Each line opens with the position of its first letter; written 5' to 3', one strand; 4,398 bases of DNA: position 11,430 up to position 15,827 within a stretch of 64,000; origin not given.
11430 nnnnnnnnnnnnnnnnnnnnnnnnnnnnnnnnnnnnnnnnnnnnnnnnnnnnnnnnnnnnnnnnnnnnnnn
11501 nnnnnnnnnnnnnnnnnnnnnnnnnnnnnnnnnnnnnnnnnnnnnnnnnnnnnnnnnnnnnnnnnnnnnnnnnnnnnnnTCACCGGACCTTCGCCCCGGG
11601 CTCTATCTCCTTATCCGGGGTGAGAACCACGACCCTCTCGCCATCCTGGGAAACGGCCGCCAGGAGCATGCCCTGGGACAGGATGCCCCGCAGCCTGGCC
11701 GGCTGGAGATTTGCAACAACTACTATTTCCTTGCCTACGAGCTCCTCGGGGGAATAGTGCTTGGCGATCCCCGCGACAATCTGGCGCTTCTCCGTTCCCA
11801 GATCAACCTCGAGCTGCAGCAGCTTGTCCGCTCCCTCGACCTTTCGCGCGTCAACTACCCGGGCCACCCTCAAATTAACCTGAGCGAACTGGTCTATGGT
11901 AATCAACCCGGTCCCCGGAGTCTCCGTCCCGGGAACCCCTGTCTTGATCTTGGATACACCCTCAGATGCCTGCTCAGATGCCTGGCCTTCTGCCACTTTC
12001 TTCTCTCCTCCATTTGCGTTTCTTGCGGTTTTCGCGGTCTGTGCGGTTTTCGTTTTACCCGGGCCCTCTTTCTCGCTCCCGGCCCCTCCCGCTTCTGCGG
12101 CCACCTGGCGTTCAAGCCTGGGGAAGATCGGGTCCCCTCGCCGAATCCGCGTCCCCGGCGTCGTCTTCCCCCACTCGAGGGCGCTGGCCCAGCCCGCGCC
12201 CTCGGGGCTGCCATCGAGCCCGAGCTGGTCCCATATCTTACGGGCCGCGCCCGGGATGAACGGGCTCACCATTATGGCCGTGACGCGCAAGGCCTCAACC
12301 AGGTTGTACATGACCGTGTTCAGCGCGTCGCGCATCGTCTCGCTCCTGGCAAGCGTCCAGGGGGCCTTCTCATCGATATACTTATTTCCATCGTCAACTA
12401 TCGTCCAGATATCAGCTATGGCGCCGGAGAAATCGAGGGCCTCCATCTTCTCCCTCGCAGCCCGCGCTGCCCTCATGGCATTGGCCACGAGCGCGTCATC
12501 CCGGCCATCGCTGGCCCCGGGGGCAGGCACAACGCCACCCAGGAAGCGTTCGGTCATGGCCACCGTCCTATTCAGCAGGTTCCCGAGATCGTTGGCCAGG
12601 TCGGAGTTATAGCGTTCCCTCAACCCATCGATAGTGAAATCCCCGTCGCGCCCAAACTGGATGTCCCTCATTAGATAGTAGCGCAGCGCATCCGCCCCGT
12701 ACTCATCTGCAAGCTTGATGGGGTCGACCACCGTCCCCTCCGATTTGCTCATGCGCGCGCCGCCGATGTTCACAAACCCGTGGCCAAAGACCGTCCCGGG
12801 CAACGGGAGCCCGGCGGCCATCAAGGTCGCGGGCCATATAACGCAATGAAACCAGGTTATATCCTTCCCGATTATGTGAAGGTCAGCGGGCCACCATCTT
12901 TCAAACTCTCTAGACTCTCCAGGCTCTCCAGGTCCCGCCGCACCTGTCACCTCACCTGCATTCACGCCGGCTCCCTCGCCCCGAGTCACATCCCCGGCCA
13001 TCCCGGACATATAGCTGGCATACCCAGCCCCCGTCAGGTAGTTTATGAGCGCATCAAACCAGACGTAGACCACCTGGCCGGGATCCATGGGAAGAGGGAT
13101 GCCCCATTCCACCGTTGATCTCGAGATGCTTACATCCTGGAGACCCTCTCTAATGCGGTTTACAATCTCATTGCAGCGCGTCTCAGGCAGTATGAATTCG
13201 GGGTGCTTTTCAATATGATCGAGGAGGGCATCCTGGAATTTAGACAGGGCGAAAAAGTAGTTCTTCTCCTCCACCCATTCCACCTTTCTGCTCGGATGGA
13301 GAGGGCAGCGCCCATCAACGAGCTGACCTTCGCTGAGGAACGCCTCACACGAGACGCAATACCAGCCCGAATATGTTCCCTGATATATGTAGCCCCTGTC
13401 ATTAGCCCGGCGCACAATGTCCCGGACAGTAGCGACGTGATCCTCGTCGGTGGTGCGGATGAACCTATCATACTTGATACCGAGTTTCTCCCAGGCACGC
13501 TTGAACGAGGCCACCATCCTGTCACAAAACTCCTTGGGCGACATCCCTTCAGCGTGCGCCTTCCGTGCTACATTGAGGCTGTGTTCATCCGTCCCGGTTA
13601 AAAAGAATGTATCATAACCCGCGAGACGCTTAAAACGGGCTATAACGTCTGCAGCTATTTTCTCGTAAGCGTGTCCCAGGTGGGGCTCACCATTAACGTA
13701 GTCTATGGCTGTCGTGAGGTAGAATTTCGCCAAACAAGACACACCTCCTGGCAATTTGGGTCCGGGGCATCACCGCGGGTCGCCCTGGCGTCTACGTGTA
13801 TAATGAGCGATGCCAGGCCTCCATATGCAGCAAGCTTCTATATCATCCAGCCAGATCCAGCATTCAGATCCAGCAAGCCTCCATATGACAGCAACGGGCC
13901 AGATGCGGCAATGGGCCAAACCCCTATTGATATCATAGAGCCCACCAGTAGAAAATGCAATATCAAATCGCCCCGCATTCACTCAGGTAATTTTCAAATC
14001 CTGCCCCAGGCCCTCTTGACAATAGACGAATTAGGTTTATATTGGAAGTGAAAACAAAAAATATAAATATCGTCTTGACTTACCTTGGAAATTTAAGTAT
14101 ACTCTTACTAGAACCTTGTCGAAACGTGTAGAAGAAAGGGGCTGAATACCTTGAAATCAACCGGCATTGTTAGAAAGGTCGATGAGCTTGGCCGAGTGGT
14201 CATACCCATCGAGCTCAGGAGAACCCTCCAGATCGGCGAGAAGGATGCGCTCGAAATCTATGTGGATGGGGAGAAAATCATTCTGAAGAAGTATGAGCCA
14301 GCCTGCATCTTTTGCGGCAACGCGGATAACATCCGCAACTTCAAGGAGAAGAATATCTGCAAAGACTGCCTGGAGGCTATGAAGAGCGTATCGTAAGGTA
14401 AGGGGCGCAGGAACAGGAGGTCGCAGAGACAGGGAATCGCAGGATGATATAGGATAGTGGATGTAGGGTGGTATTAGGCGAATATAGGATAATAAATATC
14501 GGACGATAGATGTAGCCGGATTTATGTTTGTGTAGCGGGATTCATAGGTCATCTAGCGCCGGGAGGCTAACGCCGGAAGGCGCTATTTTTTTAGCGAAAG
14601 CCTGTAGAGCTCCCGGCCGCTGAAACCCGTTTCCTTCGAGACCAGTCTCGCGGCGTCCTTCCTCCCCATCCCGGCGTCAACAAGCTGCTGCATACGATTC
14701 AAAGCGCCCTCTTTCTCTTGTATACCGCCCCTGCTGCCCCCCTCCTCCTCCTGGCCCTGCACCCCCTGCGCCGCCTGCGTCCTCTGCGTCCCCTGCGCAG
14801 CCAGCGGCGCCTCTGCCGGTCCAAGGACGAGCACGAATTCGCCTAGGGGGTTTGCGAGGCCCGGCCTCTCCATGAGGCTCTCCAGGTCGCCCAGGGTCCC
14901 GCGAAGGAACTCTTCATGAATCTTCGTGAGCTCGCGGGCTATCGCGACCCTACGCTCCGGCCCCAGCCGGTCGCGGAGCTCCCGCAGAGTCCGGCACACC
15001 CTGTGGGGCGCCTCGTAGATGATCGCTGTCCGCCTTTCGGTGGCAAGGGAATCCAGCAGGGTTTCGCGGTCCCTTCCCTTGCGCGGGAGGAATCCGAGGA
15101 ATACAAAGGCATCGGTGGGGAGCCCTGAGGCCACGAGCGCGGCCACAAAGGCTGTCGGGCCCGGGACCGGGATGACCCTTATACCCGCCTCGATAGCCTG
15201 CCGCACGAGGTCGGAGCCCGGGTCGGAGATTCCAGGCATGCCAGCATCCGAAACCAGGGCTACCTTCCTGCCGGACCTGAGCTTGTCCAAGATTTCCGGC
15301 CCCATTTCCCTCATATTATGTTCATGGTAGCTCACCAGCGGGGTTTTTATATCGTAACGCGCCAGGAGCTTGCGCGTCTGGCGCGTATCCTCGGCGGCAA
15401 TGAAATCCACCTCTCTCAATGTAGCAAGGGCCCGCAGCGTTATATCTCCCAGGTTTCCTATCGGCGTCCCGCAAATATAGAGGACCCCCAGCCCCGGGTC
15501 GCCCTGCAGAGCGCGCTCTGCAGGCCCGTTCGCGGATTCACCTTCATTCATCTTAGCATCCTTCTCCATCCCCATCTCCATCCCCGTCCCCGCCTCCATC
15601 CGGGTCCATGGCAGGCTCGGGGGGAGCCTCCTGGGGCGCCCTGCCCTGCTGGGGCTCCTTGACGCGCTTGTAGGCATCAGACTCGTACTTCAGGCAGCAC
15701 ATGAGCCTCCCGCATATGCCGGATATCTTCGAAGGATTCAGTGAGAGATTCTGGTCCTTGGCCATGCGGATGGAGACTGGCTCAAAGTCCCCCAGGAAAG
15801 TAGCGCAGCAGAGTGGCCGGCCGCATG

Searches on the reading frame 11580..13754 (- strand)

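Call 81: search_protein_families(library=pfam, proteins=[window:11580-13754:-], max_evalue=0.0001)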
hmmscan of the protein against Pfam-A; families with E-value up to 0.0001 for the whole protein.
window:11580-13754:- (724 aa): 6 families
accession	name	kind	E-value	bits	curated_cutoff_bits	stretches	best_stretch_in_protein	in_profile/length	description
PF09334.17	tRNA-synt_1g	-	1.2e-109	367.2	20.1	2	159-397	176-390/391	tRNA synthetases class I (M)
PF00133.28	tRNA-synt_1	-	3.5e-33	115.4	22.7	2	10-223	24-245/414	tRNA synthetases class I (I, L, M and V)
PF01588.26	tRNA_bind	-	5.2e-32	110.3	27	1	628-722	1-96/96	Putative tRNA binding domain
PF01406.26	tRNA-synt_1e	-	7.2e-15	55.6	27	1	20-128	19-126/301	tRNA synthetases class I (C) catalytic domain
PF19303.5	Anticodon_3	-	7.8e-13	49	23.5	1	409-517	1-107/152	Anticodon binding domain of methionyl tRNA ligase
PF08264.19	Anticodon_1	-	9.4e-07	29.2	25.1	1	424-516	6-98/148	Anticodon-binding domain of tRNA ligase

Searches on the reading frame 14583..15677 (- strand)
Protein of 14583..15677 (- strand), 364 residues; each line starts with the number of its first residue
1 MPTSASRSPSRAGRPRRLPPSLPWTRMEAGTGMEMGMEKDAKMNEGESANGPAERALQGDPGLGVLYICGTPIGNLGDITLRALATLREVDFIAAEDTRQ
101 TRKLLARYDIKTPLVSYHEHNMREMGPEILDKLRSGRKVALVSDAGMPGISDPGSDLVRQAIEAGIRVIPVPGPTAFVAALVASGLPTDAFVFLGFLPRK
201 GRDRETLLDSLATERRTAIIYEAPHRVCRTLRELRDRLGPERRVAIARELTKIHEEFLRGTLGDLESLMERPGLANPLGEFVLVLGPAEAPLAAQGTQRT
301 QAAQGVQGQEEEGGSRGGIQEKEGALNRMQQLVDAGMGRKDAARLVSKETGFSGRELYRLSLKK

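Call 81: search_protein_families(library=pfam, proteins=[window:14583-15677:-], max_evalue=0.0001)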
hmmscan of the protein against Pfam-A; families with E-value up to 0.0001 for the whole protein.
window:14583-15677:- (364 aa): 1 family
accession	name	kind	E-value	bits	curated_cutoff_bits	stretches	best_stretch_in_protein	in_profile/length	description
PF00590.25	TP_methylase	-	5.6e-38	131.4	27.8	1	66-265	2-211/212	Tetrapyrrole (Corrin/Porphyrin) Methylases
